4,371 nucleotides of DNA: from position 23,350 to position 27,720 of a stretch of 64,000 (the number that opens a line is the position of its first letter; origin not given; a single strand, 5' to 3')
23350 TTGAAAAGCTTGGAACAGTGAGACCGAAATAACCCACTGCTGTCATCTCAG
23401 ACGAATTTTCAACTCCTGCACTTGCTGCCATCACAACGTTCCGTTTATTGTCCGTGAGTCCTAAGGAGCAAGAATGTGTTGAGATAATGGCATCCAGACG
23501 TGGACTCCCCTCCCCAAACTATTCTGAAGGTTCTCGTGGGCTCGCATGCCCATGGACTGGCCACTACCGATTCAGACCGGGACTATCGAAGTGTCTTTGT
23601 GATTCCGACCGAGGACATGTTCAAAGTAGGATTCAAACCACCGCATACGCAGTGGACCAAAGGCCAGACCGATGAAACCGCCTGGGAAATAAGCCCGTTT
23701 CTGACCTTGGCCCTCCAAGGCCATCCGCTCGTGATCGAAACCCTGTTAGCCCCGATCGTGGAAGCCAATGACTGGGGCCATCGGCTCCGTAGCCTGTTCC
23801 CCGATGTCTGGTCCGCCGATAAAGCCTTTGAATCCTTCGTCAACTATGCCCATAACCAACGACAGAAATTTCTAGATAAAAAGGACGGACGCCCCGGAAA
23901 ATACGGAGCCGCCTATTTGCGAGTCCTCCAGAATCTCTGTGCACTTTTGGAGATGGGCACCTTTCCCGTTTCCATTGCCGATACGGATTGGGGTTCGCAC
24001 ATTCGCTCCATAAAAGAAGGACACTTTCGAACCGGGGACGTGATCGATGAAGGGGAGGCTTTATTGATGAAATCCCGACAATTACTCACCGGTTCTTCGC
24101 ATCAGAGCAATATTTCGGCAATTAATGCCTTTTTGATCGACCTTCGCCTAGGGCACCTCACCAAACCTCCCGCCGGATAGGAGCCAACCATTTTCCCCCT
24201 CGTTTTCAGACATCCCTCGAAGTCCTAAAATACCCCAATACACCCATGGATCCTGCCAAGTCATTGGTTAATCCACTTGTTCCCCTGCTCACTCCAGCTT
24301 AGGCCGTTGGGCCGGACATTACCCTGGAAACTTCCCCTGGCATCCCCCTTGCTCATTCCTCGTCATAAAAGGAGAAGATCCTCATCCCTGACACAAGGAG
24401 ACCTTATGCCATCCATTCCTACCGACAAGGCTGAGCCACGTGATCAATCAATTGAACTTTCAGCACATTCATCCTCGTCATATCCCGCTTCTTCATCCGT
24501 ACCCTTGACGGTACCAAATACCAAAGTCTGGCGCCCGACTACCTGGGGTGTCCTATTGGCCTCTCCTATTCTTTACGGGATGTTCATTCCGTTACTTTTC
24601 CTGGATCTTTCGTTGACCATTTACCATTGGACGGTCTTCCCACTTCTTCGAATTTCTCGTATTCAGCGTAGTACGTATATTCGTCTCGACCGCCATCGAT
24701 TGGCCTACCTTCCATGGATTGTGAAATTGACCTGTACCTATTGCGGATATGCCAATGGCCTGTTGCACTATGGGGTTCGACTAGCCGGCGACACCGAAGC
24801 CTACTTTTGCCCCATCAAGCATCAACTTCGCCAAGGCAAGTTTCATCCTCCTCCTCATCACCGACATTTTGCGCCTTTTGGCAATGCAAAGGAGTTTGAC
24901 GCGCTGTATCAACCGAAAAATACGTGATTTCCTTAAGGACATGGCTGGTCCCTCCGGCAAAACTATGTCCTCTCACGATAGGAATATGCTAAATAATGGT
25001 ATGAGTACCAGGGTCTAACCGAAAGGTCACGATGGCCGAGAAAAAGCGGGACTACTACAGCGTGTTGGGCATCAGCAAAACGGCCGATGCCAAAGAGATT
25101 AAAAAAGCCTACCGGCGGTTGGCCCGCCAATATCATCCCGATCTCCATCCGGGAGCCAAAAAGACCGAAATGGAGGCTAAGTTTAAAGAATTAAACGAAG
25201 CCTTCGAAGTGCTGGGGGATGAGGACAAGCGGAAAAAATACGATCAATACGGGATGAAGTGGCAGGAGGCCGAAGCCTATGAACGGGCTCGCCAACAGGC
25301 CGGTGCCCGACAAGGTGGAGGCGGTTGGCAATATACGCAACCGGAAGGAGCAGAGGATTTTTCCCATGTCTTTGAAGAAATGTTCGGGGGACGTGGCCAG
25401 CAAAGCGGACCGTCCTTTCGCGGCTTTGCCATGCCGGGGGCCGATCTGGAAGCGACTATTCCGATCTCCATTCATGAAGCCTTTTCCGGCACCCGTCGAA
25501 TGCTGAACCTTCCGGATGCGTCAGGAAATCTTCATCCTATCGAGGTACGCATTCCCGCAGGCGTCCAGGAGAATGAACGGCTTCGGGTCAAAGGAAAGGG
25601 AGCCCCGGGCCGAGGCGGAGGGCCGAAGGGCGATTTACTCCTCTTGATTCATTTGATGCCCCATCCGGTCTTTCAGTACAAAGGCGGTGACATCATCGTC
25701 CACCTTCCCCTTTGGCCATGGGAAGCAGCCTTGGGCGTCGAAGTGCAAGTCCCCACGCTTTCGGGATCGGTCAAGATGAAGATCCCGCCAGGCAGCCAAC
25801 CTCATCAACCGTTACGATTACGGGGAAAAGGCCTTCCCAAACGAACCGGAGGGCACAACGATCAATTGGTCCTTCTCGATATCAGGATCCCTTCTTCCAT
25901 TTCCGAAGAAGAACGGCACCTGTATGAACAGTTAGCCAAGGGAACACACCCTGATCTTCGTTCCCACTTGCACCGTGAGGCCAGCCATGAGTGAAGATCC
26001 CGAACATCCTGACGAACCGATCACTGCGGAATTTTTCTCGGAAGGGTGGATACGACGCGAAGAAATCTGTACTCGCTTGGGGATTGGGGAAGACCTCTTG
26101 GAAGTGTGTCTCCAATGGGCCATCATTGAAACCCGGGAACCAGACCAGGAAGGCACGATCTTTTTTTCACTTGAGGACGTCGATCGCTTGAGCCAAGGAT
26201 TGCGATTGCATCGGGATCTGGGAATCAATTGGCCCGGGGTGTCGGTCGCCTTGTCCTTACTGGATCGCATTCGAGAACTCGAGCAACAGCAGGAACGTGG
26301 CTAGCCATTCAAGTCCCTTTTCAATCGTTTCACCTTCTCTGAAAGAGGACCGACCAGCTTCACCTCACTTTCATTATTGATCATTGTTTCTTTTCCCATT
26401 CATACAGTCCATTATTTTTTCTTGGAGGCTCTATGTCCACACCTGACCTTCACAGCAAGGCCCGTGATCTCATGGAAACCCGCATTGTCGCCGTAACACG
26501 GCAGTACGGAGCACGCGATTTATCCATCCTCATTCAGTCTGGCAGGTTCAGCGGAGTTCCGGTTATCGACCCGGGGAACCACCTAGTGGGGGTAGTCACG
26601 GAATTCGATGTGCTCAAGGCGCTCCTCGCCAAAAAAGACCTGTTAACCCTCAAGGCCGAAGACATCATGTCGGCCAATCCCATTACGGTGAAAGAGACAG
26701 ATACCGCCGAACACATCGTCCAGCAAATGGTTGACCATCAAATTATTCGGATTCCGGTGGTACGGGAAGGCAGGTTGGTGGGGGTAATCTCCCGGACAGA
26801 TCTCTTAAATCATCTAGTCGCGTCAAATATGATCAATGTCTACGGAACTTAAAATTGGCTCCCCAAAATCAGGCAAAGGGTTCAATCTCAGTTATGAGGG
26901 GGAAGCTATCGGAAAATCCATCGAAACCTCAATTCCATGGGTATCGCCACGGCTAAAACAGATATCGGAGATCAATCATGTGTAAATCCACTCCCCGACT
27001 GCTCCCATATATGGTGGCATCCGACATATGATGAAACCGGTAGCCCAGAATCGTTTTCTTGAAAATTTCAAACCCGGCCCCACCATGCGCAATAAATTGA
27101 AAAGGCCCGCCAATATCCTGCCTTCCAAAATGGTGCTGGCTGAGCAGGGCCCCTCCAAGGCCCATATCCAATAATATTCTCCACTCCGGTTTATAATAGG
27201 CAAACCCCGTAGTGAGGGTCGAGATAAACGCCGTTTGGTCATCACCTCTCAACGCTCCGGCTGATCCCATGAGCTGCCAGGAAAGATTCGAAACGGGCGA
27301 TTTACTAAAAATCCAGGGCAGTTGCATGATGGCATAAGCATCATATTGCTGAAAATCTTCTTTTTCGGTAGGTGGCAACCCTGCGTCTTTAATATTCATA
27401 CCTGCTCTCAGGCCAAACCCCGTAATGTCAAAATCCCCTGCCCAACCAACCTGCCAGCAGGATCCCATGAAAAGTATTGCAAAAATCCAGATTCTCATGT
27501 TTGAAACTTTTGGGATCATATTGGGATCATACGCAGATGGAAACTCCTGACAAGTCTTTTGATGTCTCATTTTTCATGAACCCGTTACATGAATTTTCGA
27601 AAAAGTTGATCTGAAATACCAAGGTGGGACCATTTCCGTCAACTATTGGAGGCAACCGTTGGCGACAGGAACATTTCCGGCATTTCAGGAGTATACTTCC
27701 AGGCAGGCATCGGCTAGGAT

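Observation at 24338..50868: Four exact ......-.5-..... sigma-54 promoters in front of chaperone and Usp genes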

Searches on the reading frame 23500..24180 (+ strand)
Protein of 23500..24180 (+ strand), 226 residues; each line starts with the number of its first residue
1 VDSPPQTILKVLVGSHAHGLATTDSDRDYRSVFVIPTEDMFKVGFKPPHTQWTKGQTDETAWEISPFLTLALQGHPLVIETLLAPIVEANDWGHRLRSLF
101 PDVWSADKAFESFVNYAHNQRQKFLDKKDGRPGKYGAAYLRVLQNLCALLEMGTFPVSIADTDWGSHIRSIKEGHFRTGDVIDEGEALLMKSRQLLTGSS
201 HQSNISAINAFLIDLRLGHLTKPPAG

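Call 14: search_protein_families(library=pfam, proteins=[window:23500-24180:+])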
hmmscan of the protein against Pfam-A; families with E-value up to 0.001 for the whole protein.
window:23500-24180:+ (226 aa): 1 family
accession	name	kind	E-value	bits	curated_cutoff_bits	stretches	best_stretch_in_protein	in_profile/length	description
PF10127.15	RlaP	-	1.9e-23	83.9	23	1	7-156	20-172/249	RNA repair pathway DNA polymerase beta family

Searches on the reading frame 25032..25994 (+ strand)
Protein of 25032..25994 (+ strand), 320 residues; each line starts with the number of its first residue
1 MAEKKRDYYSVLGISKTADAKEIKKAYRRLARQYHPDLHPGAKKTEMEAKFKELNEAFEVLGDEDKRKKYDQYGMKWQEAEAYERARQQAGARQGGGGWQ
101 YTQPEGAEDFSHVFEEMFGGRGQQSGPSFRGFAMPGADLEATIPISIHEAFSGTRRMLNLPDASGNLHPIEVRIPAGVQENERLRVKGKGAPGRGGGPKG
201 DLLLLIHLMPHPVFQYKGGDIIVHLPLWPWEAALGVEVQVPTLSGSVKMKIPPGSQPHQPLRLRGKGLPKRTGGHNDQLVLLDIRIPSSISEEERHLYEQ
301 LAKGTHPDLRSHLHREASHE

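Call 13: search_protein_families(library=pfam, proteins=[window:25032-25994:+])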
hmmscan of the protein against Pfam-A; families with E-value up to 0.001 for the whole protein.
window:25032-25994:+ (320 aa): 2 families
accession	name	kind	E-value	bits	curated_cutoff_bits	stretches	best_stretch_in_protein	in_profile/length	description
PF01556.23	DnaJ_C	-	5.1e-39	134.2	26.6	1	139-287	1-152/152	DnaJ C terminal domain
PF00226.36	DnaJ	-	1e-26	93.3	27.8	1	7-71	1-63/63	DnaJ domain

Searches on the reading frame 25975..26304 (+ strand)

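Call 13: search_protein_families(library=pfam, proteins=[window:25975-26304:+])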
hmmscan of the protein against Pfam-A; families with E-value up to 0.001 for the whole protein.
window:25975-26304:+ (109 aa): 1 family
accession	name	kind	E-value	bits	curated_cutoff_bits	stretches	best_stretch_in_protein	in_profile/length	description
PF13591.12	MerR_2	-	2.7e-16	59.6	29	1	29-105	4-78/84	MerR HTH family regulatory protein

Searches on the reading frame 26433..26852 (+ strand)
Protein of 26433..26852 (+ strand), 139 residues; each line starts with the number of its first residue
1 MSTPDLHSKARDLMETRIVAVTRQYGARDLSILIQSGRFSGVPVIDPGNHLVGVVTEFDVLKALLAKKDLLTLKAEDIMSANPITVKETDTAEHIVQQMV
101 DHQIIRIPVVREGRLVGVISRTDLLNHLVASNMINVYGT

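Call 13: search_protein_families(library=pfam, proteins=[window:26433-26852:+])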
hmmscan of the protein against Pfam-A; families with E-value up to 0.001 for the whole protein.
window:26433-26852:+ (139 aa): 1 family
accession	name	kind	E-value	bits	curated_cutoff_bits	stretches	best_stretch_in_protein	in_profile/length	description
PF00571.33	CBS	-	1.2e-26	93.3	24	2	76-129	2-56/57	CBS domain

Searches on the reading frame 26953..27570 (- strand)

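Call 14: search_protein_families(library=pfam, proteins=[window:26953-27570:-])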
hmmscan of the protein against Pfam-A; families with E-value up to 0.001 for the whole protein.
window:26953-27570:- (205 aa): 1 family
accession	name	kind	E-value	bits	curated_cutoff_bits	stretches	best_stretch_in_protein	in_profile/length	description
PF09411.16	PagL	-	1.2e-20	74.5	23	1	80-203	7-135/136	Lipid A 3-O-deacylase (PagL)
